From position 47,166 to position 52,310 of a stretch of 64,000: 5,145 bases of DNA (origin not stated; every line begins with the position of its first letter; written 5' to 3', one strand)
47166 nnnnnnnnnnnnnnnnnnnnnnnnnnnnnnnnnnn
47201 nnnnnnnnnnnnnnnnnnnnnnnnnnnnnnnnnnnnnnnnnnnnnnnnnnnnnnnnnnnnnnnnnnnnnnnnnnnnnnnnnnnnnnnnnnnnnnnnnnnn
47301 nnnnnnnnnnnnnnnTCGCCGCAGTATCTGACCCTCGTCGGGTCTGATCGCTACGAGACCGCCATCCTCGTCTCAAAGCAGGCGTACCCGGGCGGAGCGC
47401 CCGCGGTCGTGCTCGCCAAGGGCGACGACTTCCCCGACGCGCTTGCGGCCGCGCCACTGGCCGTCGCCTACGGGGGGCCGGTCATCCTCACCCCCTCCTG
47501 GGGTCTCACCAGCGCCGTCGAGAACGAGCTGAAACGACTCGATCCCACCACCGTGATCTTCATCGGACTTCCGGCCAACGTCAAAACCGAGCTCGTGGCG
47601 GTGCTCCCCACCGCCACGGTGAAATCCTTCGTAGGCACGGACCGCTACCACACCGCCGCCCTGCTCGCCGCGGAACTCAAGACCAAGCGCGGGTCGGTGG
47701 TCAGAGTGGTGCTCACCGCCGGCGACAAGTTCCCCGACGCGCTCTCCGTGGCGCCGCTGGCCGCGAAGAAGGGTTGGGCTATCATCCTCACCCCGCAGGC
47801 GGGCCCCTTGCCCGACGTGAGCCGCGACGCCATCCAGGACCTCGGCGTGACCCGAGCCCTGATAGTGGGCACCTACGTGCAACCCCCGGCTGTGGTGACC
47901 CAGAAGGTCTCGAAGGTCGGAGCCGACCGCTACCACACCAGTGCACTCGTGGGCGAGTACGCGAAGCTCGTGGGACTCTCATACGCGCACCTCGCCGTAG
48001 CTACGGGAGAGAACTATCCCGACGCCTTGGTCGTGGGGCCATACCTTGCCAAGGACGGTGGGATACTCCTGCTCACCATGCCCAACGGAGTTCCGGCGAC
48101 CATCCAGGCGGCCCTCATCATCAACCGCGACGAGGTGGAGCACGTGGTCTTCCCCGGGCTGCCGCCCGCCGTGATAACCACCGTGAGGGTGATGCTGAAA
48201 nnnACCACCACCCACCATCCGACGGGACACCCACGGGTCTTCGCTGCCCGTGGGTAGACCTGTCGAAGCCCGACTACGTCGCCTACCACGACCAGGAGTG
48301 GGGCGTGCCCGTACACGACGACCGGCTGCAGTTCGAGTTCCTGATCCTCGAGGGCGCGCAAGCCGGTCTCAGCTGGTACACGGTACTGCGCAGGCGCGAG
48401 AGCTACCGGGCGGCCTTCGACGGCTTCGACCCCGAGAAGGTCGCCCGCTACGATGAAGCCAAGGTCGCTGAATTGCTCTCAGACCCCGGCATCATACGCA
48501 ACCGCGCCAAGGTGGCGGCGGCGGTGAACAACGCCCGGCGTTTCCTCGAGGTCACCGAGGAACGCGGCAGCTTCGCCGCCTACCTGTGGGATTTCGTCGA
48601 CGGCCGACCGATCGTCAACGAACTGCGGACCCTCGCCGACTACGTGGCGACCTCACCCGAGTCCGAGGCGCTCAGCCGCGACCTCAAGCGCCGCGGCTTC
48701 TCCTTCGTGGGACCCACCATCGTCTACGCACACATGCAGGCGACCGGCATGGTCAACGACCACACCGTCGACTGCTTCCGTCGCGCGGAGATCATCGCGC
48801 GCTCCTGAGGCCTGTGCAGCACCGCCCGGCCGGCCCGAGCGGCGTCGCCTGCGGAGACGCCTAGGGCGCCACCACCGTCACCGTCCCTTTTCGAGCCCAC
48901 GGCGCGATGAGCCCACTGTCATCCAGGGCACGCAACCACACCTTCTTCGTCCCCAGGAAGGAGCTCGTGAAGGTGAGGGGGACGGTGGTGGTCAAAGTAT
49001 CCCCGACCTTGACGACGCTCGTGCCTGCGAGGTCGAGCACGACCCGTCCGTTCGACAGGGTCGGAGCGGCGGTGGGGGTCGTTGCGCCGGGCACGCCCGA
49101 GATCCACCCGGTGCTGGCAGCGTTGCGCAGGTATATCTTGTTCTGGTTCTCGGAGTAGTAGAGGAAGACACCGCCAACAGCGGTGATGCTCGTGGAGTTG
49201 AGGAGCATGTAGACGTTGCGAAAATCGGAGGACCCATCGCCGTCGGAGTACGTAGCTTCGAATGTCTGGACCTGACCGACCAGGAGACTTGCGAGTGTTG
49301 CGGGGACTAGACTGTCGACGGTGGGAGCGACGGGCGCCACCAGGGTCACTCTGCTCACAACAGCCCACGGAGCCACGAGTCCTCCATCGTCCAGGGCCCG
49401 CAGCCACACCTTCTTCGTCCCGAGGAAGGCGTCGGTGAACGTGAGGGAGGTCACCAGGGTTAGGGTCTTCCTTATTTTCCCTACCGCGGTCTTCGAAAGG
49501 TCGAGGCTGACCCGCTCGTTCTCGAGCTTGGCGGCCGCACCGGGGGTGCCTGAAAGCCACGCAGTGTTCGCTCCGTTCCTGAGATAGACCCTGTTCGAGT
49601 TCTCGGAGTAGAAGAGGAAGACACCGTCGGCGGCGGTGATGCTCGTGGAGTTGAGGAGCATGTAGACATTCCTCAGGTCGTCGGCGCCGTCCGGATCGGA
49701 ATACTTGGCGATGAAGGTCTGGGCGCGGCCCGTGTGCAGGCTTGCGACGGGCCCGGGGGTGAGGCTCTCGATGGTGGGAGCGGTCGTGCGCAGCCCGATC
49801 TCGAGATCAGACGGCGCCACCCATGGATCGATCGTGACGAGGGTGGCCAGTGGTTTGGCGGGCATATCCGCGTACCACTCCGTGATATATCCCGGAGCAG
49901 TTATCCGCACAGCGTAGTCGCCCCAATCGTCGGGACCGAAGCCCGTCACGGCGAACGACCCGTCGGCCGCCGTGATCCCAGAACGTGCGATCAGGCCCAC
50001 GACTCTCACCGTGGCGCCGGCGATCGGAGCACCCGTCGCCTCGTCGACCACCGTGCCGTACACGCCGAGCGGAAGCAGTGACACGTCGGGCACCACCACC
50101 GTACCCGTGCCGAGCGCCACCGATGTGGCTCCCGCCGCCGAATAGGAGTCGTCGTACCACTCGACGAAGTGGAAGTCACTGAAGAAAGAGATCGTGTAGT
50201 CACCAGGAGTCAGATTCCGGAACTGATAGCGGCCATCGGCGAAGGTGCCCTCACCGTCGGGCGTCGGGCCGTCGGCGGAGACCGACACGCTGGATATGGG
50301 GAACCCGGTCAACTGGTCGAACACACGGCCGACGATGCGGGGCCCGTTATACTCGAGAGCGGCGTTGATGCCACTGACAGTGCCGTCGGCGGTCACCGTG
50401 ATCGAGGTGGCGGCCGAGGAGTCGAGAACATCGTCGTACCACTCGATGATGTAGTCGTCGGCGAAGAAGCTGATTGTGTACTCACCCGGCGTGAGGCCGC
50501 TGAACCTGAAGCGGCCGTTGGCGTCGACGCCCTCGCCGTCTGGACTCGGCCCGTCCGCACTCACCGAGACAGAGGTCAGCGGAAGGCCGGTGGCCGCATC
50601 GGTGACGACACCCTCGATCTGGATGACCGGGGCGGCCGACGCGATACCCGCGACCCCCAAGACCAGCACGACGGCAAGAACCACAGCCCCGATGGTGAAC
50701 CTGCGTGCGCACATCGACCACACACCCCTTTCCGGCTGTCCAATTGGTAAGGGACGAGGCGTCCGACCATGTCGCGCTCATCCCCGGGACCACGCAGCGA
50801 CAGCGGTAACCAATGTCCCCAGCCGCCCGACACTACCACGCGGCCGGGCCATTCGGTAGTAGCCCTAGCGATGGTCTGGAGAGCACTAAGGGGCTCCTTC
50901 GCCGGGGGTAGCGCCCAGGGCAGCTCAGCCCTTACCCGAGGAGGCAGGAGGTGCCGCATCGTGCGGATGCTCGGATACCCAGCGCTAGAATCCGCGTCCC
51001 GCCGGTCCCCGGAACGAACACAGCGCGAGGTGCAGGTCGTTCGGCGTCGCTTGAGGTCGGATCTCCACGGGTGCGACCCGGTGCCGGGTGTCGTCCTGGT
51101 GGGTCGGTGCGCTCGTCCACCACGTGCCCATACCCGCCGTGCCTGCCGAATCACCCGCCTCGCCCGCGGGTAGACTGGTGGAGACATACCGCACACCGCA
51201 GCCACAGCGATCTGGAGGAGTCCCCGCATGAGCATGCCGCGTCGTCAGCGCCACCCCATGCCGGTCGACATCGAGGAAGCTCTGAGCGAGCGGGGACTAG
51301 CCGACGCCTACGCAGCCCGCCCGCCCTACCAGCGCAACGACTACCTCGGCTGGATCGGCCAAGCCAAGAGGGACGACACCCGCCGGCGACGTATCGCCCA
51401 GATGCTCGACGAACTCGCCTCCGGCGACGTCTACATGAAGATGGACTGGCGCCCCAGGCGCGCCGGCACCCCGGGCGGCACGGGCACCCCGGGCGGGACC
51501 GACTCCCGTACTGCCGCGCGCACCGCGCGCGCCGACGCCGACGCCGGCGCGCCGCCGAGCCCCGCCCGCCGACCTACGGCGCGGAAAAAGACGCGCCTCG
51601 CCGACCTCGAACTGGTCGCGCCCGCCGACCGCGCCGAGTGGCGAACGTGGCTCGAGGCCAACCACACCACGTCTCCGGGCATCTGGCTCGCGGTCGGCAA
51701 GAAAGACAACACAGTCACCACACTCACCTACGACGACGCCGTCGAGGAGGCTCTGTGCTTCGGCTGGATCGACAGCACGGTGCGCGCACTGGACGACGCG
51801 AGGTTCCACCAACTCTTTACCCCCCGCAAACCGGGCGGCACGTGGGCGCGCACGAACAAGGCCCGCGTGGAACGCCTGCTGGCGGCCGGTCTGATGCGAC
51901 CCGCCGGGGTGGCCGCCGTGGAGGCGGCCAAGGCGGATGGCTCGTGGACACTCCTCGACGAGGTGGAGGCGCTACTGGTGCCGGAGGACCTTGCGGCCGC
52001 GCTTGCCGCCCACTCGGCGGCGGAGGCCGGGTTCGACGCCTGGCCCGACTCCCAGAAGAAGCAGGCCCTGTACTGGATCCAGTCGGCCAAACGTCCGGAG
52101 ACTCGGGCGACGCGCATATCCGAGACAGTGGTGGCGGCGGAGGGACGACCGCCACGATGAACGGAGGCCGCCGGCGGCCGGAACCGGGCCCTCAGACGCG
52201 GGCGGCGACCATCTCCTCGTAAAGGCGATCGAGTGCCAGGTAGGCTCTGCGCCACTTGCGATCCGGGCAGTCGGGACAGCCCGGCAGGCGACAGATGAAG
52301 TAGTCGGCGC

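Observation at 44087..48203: Tandem paralogous NHL beta-propeller + triple-CWB2 surface proteins; a third CWB2 protein at 62051-63985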

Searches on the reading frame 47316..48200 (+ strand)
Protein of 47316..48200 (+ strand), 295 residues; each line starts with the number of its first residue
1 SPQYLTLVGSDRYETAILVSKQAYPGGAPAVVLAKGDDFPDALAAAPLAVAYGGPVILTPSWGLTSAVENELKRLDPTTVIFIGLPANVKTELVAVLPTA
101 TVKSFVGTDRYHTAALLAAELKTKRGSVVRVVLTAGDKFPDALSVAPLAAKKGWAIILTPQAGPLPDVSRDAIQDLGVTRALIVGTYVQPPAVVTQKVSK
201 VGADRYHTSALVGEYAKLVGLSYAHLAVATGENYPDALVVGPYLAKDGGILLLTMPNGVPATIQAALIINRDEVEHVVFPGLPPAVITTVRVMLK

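Call 22: find_homologous_proteins(query=window:47316-48200:+, max_evalue=0.00001)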
Query window:47316-48200:+ (295 aa): 382 proteins with E <= 0.00001 among 8000 candidates; the best 120 are listed.
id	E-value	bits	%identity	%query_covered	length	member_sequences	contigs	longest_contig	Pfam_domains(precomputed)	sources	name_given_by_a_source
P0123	8.6e-107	375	61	100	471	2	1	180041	PF04122.18,PF00188.33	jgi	-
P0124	3.4e-106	373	61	100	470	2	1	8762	PF04122.18,PF00188.33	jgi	-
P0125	1.0e-102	362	60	100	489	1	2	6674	PF04122.18,PF00188.33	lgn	-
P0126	2.6e-101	357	62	98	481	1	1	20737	PF04122.18,PF00188.33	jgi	jgi:uncharacterized protein YkwD/putative cell wall-binding protein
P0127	3.4e-100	353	59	98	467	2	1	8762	PF04122.18,PF00188.33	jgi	-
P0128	2.5e-98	347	59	98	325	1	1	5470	PF04122.18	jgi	jgi:putative cell wall-binding protein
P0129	2.2e-97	344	58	98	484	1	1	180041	PF04122.18,PF00188.33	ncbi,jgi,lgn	-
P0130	3.1e-97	344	58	98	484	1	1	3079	PF04122.18,PF00188.33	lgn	-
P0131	3.9e-95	337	59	100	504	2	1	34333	PF26549.1,PF04122.18,PF07676.19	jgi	-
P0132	1.3e-94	335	57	98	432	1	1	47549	PF02494.23,PF04122.18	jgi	jgi:putative cell wall-binding protein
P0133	9.7e-93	329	59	96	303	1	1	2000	PF04122.18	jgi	jgi:putative cell wall-binding protein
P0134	2.5e-90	321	54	99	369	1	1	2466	PF04122.18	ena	-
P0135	2.7e-83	298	57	88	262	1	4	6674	PF04122.18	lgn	-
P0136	3.8e-75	271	51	94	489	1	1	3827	PF04122.18,PF00188.33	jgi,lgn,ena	-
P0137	3.0e-74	268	57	81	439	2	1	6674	PF04122.18,PF03734.20,PF01471.24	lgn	-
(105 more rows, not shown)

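Call 50: find_encoding_contigs(protein=P0125, flank=10000, max_places=3)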
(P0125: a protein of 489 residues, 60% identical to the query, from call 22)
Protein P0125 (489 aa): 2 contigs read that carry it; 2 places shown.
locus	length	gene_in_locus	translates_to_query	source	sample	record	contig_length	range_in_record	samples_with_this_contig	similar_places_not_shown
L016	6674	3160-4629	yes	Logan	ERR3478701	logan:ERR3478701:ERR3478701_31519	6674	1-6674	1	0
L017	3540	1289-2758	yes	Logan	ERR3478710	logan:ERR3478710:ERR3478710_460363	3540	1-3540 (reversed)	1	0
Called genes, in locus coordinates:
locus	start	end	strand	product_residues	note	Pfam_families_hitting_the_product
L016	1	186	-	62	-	?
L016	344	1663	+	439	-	PF04122:CW_binding_2, PF01471:PG_binding_1, PF03734:YkuD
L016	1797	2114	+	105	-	-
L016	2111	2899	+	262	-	PF04122:CW_binding_2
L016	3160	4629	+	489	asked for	PF00188:CAP, PF04122:CW_binding_2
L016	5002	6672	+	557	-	?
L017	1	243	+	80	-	?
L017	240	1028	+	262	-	PF04122:CW_binding_2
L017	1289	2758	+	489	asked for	PF00188:CAP, PF04122:CW_binding_2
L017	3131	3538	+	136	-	?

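Call 51: find_encoding_contigs(protein=P0129, flank=10000, max_places=2)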
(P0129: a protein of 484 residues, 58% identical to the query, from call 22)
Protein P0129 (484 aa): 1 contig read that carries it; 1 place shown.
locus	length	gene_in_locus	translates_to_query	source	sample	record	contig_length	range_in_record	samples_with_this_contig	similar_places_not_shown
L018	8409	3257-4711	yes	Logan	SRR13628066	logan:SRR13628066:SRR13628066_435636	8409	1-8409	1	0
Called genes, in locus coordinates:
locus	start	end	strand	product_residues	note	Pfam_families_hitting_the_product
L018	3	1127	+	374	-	?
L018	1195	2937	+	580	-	PF04122:CW_binding_2, PF01471:PG_binding_1, PF03734:YkuD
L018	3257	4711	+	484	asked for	PF00188:CAP, PF04122:CW_binding_2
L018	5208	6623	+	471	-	PF00188:CAP, PF04122:CW_binding_2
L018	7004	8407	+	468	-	?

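Call 95: find_encoding_contigs(protein=P0123, flank=10000, max_places=2)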
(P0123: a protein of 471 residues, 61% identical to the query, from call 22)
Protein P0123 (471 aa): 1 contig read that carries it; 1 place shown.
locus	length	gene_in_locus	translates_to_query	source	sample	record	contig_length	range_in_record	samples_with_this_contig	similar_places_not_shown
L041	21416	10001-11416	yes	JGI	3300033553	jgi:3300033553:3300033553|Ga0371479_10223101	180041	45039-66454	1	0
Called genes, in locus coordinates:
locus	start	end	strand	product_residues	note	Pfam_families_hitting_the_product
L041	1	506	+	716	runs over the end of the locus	PF13439:Glyco_transf_4, PF13579:Glyco_trans_4_4, PF20706:GT4-conflict (weak), PF00534:Glycos_transf_1, PF13692:Glyco_trans_1_4, PF13524:Glyco_trans_1_2, PF03808:Glyco_tran_WecG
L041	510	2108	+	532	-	PF01554:MatE (faint), PF03023:MurJ, PF13440:Polysacc_synt_3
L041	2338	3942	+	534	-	PF01551:Peptidase_M23 (weak), PF04122:CW_binding_2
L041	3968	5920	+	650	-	PF04122:CW_binding_2, PF01520:Amidase_3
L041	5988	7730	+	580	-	PF04122:CW_binding_2, PF01471:PG_binding_1, PF03734:YkuD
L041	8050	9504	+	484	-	PF00188:CAP, PF04122:CW_binding_2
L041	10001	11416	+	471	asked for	PF00188:CAP, PF04122:CW_binding_2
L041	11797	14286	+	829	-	PF08486:SpoIID, PF04122:CW_binding_2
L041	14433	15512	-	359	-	PF25275:Golvesin_C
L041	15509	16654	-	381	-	-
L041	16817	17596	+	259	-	PF00149:Metallophos, PF13277:YmdB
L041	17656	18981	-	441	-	PF06245:DUF1015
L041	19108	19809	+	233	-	PF04474:DUF554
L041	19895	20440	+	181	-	-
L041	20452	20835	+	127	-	-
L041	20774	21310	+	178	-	PF08861:DUF1828 (weak)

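Call 96: find_encoding_contigs(protein=P0131, flank=10000, max_places=2)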
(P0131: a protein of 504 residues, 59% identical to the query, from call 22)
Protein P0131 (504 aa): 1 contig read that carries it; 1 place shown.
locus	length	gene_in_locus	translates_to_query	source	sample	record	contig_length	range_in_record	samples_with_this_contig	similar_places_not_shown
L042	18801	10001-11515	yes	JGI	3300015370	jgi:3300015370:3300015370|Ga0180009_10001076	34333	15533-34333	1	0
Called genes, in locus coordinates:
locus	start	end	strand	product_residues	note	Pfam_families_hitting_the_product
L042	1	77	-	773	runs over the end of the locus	PF00317:Ribonuc_red_lgN, PF02867:Ribonuc_red_lgC, PF12637:TSCPD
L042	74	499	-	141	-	PF22811:Zn_ribbon_NrdR, PF03477:ATP-cone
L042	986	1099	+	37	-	-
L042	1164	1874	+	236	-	PF00072:Response_reg, PF00486:Trans_reg_C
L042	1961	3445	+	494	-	PF00672:HAMP, PF00512:HisKA, PF02518:HATPase_c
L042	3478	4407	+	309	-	PF10646:Germane, PF10648:Gmad2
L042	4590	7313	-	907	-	PF07719:TPR_2 (faint), PF13176:TPR_7 (faint), PF00515:TPR_1 (faint), PF13424:TPR_12 (weak), PF00196:GerE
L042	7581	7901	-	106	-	PF00436:SSB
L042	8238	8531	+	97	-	-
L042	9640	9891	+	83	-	-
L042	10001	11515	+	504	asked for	PF07676:PD40 (faint), PF26549:Tricorn_N (faint), PF04122:CW_binding_2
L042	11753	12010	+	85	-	-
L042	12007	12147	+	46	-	-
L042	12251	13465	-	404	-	PF01609:DDE_Tnp_1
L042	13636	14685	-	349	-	PF13310:Virulence_RhuM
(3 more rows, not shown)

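Call 102: search_protein_families(library=pfam, proteins=[L041:510-2108:+, L041:2338-3942:+, L041:11797-14286:+], max_evalue=0.0001)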
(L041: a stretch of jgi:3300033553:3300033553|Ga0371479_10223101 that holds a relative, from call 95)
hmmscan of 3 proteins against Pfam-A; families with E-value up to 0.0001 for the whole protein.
L041:510-2108:+ (532 aa): 3 families
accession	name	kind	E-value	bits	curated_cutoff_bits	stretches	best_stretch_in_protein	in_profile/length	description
PF03023.19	MurJ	-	3e-99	333.1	27.4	1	38-467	1-432/451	Lipid II flippase MurJ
PF13440.11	Polysacc_synt_3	-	7.6e-10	38.9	23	1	132-342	79-284/293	Polysaccharide biosynthesis protein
PF01554.23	MatE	-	1.7e-06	28.2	24.9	0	50-179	30-156/161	MatE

L041:2338-3942:+ (534 aa): 2 families
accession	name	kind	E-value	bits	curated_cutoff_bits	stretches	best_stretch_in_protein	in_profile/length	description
PF04122.17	CW_binding_2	-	2e-43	147.2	24.9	3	248-329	3-68/73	Cell wall binding domain 2 (CWB2)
PF01551.29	Peptidase_M23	-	8.5e-12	45.6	28.7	1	184-227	57-96/96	Peptidase family M23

L041:11797-14286:+ (829 aa): 2 families
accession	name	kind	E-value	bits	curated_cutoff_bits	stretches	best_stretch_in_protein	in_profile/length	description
PF04122.17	CW_binding_2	-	1.6e-45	154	24.9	3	640-717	2-67/73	Cell wall binding domain 2 (CWB2)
PF08486.15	SpoIID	-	1.7e-10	41.8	23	1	206-307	3-97/97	Stage II sporulation protein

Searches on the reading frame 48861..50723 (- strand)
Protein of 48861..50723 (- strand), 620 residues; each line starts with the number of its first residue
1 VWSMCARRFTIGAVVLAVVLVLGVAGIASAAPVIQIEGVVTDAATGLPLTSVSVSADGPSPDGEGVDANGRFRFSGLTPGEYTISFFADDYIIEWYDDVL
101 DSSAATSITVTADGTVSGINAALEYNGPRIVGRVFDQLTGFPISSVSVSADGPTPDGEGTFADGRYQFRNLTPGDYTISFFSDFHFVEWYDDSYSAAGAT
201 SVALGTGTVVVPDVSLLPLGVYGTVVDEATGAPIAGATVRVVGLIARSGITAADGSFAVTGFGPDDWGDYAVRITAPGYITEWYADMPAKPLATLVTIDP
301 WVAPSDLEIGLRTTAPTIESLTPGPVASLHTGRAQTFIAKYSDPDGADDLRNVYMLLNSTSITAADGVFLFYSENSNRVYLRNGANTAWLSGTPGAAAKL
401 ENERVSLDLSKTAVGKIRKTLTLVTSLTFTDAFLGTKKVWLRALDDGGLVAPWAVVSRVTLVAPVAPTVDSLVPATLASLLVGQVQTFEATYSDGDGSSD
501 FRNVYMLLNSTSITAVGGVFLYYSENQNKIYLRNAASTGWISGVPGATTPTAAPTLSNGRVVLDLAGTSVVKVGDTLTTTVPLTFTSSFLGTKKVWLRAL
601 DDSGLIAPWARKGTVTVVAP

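Call 10: search_protein_families(library=pfam, proteins=[window:48861-50723:-], max_evalue=0.001)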
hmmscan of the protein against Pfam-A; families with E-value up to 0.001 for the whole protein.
window:48861-50723:- (620 aa): 5 families
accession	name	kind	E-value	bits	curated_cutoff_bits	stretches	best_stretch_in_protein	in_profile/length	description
PF13620.12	CarboxypepD_reg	-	1.3e-31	109.2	32.3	3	221-287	2-67/82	Carboxypeptidase regulatory-like domain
PF13715.12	CarbopepD_reg_2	-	8.3e-19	67.9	32.2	3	36-86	1-50/88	CarboxypepD_reg-like domain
PF17210.9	SdrD_B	-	9.8e-10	39.1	29.7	0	151-183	35-67/112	SdrD B-like domain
PF14686.12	fn3_3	-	1.9e-05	24.8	24.4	0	66-115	31-72/75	Polysaccharide lyase family 4, domain II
PF14524.12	Wzt_C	-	2.1e-05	25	30.4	0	65-100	81-125/143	Wzt C-terminal domain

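Call 53: search_protein_families(library=ncbifam, proteins=[window:48861-50723:-], max_evalue=0.00001)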
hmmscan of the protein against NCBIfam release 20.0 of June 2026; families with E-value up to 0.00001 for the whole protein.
window:48861-50723:- (620 aa): 1 family
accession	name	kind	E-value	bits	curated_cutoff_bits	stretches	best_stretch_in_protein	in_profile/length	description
NF052345.1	S_layer_anammox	exception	4.1e-11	41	1400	0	106-179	1296-1364/1596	Kustd1514 family S-layer glycoprotein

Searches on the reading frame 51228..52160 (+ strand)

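Call 10: search_protein_families(library=pfam, proteins=[window:51228-52160:+], max_evalue=0.001)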
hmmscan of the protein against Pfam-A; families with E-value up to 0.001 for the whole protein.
window:51228-52160:+ (310 aa): 1 family
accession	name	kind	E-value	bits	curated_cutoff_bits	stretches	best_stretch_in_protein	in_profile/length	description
PF13376.11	OmdA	-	8.4e-36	122.2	25.6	2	251-303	4-56/60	Bacteriocin-protection, YdeI or OmpD-Associated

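Call 53: search_protein_families(library=ncbifam, proteins=[window:51228-52160:+], max_evalue=0.00001)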
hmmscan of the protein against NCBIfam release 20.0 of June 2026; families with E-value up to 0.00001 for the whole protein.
window:51228-52160:+ (310 aa): 0 families
